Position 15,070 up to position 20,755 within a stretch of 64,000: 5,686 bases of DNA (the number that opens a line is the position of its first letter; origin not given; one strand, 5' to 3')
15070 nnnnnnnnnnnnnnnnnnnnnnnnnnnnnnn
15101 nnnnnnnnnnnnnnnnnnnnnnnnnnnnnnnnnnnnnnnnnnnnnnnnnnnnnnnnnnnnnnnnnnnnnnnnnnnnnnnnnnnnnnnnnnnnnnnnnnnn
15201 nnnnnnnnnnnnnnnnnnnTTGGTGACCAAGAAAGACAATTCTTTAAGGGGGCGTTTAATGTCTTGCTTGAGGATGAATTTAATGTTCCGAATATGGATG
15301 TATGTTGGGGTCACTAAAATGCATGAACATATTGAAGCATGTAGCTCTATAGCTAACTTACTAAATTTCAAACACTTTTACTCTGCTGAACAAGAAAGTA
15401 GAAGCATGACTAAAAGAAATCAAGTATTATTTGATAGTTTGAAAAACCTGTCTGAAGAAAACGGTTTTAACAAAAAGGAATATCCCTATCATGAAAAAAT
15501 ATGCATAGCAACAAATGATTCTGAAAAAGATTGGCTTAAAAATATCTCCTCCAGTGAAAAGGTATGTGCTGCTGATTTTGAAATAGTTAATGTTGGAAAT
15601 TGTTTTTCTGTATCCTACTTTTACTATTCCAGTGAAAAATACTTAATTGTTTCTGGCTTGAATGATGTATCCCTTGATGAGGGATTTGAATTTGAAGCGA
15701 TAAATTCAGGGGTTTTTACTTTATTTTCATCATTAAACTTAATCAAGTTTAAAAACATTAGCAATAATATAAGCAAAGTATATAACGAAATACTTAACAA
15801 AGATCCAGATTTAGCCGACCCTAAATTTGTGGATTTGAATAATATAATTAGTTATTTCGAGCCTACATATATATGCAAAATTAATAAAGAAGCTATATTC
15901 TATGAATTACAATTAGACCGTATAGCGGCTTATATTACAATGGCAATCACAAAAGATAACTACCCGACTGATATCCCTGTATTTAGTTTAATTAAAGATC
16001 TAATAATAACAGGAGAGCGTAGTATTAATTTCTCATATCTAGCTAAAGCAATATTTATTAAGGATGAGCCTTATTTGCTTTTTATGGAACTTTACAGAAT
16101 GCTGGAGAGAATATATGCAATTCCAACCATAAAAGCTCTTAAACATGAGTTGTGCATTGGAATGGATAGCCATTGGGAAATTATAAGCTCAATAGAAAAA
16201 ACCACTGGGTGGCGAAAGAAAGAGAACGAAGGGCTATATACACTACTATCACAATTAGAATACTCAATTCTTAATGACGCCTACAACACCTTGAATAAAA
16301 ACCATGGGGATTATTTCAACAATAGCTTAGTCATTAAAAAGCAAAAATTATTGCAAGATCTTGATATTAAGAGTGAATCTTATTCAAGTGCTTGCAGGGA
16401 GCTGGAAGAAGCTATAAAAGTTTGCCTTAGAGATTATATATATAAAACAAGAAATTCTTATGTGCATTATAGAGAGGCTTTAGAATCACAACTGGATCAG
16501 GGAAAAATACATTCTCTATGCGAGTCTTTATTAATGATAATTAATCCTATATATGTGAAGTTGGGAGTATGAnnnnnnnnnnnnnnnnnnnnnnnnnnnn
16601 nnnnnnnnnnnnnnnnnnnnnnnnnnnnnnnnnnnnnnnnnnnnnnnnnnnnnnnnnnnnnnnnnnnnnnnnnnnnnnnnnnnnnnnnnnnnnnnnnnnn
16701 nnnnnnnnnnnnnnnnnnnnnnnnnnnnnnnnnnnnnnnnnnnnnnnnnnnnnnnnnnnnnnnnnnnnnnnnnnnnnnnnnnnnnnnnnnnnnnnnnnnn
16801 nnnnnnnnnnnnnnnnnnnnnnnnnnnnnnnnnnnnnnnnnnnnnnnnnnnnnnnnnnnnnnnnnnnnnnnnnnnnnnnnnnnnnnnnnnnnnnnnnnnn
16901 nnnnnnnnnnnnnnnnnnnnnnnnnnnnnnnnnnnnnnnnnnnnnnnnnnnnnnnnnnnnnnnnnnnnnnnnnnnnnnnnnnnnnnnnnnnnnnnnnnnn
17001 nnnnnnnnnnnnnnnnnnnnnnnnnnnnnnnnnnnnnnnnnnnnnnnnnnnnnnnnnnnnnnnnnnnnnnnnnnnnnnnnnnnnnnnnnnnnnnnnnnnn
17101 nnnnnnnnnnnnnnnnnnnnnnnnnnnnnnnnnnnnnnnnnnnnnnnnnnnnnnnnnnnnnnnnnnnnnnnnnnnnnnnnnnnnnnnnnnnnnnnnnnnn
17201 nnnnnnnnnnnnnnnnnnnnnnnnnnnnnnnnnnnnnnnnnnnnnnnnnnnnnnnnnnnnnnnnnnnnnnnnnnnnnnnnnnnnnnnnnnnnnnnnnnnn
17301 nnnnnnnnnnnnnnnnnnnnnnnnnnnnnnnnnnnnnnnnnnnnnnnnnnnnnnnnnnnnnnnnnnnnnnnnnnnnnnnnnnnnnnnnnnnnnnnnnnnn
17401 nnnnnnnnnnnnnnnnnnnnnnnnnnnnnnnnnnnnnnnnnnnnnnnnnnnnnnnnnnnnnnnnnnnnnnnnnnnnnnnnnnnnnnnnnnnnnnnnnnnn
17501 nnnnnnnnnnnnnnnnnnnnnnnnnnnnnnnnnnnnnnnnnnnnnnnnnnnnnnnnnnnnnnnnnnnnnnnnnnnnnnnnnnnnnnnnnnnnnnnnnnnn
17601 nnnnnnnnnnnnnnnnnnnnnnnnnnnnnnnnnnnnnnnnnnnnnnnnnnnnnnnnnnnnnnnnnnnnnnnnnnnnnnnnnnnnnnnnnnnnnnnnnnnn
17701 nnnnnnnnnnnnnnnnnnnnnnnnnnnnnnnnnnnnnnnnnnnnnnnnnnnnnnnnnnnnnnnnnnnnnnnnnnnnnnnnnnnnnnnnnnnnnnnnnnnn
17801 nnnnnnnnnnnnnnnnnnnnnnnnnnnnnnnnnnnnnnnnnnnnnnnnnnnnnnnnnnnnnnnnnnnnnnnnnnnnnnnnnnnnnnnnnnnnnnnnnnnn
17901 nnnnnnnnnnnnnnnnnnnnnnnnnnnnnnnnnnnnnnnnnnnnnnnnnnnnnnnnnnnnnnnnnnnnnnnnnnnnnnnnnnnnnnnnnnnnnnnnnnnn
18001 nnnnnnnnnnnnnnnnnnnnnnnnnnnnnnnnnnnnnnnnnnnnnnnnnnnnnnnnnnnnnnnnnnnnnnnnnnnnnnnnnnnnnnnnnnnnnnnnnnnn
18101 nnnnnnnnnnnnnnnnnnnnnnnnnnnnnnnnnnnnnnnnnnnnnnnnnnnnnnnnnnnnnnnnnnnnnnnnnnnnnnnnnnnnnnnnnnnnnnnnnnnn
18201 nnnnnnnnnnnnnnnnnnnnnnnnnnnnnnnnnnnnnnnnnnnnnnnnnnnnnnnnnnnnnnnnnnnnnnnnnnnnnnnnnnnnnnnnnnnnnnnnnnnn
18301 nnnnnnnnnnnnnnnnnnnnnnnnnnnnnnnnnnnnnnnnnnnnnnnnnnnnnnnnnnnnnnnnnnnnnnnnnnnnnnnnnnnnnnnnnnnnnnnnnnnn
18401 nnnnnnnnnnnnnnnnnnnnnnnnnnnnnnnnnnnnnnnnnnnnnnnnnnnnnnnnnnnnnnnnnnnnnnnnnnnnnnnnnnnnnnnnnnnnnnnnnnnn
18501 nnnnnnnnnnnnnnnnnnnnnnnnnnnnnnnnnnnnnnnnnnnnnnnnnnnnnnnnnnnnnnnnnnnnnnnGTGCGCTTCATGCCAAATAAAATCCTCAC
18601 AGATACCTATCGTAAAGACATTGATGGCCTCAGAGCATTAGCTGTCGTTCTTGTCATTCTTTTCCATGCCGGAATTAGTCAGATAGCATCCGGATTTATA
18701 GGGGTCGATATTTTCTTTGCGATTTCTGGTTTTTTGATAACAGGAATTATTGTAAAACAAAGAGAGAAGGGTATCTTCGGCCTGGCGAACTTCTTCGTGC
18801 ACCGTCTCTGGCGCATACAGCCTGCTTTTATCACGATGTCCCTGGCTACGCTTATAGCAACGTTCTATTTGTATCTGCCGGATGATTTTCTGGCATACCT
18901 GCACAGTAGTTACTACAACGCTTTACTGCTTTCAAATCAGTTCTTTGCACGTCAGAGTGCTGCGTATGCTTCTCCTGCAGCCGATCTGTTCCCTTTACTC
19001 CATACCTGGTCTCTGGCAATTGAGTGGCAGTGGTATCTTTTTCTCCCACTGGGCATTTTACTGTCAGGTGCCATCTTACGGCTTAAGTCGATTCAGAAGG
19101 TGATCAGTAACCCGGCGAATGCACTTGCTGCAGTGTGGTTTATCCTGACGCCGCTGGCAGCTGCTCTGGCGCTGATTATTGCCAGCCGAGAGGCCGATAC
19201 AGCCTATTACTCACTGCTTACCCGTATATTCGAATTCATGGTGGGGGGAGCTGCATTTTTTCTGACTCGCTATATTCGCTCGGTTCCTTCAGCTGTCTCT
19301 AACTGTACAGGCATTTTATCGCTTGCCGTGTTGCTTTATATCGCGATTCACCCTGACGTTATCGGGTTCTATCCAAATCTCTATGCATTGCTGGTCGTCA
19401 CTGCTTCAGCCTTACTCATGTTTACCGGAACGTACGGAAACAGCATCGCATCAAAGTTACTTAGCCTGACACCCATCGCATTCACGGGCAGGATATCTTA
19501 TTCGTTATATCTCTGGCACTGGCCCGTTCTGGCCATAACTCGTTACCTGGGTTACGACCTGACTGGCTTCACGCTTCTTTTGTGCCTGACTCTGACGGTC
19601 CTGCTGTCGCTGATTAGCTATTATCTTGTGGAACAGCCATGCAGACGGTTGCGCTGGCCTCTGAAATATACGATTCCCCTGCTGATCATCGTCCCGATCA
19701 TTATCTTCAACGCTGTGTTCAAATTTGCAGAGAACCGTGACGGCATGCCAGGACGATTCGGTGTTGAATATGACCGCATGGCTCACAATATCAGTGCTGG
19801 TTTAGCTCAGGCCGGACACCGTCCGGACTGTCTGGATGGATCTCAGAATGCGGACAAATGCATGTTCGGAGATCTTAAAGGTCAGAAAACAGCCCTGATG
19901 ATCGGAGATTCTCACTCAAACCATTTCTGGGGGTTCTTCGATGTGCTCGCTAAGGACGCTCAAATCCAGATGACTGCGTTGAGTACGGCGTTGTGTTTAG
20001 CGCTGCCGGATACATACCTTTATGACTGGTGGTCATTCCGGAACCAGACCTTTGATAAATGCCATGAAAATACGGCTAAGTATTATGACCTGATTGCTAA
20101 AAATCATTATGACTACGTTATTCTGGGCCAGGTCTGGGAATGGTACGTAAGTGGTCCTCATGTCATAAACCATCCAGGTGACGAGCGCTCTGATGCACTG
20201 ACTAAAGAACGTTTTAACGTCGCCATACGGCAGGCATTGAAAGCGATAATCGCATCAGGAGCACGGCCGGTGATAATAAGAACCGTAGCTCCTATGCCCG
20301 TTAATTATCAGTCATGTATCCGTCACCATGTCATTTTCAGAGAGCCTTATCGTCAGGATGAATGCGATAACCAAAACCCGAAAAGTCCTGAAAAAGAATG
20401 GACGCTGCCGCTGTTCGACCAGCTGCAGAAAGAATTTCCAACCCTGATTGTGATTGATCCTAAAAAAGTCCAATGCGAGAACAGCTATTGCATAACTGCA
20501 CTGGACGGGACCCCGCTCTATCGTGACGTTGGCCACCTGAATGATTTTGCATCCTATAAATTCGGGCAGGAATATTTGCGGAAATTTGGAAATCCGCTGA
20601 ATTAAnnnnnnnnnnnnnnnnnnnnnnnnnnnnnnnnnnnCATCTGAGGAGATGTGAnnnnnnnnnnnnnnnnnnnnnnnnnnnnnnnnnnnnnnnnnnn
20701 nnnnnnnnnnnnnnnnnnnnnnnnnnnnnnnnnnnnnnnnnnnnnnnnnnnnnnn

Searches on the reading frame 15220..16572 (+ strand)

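Call 52: search_protein_families(library=pfam, proteins=[window:15220-16572:+], max_evalue=0.001)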
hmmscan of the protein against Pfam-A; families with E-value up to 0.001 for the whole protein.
window:15220-16572:+ (450 aa): 0 families

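Call 53: search_protein_families(library=padloc, proteins=[window:15220-16572:+], max_evalue=0.001)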
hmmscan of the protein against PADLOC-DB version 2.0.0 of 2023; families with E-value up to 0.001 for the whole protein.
window:15220-16572:+ (450 aa): 1 family
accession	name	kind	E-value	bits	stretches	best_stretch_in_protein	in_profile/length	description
PDLC03836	DzbB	-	8.3e-07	26.8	1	266-440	186-329/341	-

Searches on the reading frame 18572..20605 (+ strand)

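Call 52: search_protein_families(library=pfam, proteins=[window:18572-20605:+], max_evalue=0.001)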
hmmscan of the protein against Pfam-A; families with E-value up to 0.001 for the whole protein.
window:18572-20605:+ (677 aa): 2 families
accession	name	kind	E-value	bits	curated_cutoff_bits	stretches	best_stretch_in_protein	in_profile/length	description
PF19040.6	SGNH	-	4.8e-33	115.3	27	1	424-668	8-246/248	SGNH domain (fused to AT3 domains)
PF01757.29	Acyl_transf_3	-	1.1e-24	87.5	31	1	15-348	2-323/326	Acyltransferase domain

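Call 53: search_protein_families(library=padloc, proteins=[window:18572-20605:+], max_evalue=0.001)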
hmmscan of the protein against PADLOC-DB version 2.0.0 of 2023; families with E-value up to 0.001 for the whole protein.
window:18572-20605:+ (677 aa): 0 families
